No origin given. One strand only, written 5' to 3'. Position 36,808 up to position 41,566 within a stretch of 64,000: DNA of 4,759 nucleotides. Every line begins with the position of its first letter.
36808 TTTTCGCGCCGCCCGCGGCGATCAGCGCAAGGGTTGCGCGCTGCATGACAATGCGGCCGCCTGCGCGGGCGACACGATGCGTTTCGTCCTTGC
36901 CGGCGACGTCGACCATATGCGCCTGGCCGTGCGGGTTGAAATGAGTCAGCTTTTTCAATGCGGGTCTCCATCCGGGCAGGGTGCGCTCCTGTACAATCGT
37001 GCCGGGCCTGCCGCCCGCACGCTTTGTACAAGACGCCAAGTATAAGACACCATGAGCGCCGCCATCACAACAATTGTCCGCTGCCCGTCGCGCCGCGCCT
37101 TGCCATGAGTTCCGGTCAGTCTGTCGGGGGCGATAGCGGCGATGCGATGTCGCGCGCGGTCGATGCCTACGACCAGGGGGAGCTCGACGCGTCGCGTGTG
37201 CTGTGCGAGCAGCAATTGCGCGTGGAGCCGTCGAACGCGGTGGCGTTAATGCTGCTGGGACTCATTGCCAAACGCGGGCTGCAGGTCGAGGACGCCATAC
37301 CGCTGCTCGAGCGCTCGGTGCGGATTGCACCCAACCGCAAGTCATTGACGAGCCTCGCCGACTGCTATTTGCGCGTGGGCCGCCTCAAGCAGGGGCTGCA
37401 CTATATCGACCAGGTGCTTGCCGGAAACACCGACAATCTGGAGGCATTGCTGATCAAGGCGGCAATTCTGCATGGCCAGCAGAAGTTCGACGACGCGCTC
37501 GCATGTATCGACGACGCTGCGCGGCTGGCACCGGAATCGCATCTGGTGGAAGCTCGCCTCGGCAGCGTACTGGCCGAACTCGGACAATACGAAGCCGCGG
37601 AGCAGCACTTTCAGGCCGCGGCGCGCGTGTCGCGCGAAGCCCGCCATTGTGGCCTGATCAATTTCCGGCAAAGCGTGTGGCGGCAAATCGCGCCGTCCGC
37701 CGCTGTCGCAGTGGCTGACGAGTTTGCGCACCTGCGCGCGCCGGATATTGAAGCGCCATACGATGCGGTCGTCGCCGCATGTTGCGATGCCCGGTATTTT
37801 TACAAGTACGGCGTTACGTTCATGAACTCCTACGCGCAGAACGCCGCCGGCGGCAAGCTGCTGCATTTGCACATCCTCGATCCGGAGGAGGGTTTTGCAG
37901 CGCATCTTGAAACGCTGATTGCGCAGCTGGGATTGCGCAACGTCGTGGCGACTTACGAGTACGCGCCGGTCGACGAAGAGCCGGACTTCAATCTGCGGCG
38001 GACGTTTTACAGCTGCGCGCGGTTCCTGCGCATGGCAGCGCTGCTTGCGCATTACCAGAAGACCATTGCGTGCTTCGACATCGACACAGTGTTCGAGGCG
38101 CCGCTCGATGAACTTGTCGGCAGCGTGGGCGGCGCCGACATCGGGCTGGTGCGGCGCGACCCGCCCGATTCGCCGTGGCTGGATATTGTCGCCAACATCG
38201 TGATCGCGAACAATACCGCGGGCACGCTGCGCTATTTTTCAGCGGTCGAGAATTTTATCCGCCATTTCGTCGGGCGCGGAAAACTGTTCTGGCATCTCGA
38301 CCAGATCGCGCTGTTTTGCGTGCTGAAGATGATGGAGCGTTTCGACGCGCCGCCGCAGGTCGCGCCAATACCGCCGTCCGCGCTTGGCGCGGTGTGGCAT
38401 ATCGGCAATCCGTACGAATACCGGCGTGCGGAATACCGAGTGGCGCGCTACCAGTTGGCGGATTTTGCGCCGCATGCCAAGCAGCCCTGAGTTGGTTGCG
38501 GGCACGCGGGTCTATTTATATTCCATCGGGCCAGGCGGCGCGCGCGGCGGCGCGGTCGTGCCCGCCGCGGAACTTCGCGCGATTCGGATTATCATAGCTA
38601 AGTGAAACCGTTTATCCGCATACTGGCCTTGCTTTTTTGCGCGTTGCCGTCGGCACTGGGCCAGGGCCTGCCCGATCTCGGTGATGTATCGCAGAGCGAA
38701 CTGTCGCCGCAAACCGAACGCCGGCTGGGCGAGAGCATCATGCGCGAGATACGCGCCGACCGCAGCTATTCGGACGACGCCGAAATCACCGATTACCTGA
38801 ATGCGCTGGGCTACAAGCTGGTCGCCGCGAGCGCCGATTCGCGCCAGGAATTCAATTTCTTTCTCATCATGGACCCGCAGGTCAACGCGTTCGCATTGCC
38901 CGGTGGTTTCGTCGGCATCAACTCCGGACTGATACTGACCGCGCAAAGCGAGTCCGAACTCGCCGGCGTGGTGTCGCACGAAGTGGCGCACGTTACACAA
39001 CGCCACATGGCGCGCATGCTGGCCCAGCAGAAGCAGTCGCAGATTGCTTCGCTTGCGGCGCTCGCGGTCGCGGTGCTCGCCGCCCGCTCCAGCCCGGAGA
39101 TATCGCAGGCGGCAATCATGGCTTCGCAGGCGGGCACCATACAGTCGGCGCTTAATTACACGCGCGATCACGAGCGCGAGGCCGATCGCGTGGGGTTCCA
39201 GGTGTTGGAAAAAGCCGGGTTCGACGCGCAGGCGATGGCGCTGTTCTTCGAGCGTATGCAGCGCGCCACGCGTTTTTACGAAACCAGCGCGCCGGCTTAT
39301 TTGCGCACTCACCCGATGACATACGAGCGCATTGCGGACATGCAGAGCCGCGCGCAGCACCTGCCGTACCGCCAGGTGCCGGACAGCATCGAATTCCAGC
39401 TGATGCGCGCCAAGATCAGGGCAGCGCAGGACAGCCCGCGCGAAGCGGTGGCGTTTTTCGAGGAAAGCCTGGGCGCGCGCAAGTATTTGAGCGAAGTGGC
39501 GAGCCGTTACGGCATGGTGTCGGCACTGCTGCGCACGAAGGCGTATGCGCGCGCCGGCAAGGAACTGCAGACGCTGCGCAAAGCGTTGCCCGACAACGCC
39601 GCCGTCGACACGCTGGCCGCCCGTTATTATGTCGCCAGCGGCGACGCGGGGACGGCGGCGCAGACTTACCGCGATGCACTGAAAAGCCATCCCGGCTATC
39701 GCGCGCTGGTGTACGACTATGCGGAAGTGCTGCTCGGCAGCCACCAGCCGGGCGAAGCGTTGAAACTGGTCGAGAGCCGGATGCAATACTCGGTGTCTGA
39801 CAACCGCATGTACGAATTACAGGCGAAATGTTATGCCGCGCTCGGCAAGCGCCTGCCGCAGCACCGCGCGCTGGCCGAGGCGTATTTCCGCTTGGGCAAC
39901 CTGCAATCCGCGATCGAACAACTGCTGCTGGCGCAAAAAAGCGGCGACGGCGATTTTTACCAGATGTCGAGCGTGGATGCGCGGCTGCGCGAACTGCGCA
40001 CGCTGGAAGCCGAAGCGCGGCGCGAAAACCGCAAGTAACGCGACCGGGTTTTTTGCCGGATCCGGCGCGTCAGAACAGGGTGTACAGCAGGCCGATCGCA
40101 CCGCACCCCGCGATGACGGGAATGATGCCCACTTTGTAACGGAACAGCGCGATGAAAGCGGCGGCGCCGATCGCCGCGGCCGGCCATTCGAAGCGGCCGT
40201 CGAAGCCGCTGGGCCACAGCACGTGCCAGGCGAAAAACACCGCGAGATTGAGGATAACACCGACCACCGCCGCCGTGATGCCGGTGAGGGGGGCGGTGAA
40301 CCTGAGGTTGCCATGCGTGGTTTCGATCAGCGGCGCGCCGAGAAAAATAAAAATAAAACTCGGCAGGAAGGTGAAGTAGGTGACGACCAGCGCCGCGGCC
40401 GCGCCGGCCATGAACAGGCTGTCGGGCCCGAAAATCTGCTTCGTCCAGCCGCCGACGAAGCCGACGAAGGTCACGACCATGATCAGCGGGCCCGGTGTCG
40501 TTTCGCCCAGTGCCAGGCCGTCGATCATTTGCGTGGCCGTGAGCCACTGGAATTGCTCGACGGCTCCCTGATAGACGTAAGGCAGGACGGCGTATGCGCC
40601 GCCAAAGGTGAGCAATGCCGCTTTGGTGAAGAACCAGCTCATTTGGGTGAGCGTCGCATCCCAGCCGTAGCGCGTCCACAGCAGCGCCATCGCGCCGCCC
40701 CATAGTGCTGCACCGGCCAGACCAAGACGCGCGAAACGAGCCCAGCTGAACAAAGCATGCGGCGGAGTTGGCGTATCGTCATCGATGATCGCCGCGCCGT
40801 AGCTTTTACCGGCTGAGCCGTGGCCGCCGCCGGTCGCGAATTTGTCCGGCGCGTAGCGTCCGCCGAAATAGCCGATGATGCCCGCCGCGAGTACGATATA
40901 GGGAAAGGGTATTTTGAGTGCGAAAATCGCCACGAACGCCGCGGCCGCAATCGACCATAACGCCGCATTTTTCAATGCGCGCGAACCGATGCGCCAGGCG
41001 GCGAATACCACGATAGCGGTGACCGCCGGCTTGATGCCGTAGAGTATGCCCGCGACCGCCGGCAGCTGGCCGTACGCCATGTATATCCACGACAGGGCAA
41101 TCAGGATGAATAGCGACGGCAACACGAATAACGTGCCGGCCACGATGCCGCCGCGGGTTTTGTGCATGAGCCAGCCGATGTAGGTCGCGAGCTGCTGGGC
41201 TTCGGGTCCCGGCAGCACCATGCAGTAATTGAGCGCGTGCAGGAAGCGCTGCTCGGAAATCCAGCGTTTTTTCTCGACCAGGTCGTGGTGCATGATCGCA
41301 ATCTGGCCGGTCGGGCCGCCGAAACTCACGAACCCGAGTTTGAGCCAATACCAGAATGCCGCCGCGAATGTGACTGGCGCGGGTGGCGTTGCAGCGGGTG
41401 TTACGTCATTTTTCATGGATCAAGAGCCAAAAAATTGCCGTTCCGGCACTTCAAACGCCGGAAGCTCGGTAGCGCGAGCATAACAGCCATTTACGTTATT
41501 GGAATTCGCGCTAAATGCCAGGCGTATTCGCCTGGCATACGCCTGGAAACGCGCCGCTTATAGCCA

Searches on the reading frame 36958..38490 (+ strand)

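Call 7: search_protein_families(library=pfam, proteins=[window:36958-38490:+], max_evalue=0.00001)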
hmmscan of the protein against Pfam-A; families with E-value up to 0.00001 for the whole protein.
window:36958-38490:+ (510 aa): 10 families
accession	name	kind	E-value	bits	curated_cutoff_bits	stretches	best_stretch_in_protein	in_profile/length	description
PF07719.23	TPR_2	-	2.4e-12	46.4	27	0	200-224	6-30/34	Tetratricopeptide repeat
PF00515.34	TPR_1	-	2.2e-11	43.5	27.8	0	200-222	6-28/34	Tetratricopeptide repeat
PF13432.12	TPR_16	-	2.5e-11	44.3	32.7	0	174-223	10-59/65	Tetratricopeptide repeat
PF14559.12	TPR_19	-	9.5e-10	39.1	25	0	110-169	7-67/68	Tetratricopeptide repeat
PF12895.13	ANAPC3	-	1.6e-09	38.3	27.2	1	109-186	4-81/82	Anaphase-promoting complex, cyclosome, subunit 3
PF13424.12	TPR_12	-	2.2e-08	34.6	30.1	0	163-226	5-76/77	Tetratricopeptide repeat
PF13181.12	TPR_8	-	7e-08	32.5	25.7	0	200-225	6-31/34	Tetratricopeptide repeat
PF13428.12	TPR_14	-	9e-08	32.5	23.5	0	162-202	2-42/44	Tetratricopeptide repeat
PF23914.1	TPR_CcmH_CycH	-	3e-07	30.9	42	1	85-193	41-153/158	Cytochrome c-type biogenesis protein H TPR domain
PF13371.12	TPR_9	-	5e-07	30.1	35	1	169-233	3-67/73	Tetratricopeptide repeat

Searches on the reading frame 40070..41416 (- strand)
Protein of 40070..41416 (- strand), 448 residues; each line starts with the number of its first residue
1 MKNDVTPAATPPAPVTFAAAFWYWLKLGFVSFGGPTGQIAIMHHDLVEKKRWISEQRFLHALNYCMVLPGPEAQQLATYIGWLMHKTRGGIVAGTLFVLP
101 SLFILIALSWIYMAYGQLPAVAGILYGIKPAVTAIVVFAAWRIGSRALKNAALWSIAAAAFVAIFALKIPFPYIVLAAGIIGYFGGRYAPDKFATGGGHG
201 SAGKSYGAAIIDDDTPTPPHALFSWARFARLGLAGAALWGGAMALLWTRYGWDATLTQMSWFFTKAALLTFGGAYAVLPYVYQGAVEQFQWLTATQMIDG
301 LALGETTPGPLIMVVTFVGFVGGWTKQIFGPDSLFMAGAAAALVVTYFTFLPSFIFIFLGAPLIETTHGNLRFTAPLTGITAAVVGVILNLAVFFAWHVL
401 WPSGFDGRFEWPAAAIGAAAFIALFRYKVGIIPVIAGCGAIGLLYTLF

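Call 40: search_protein_families(library=pfam, proteins=[window:40070-41416:-], max_evalue=0.0001)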
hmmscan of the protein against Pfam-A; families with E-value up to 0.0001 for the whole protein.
window:40070-41416:- (448 aa): 1 family
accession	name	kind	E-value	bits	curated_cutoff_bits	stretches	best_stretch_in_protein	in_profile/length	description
PF02417.20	Chromate_transp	-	7.3e-80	267.3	28.6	2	20-183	3-166/166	Chromate transporter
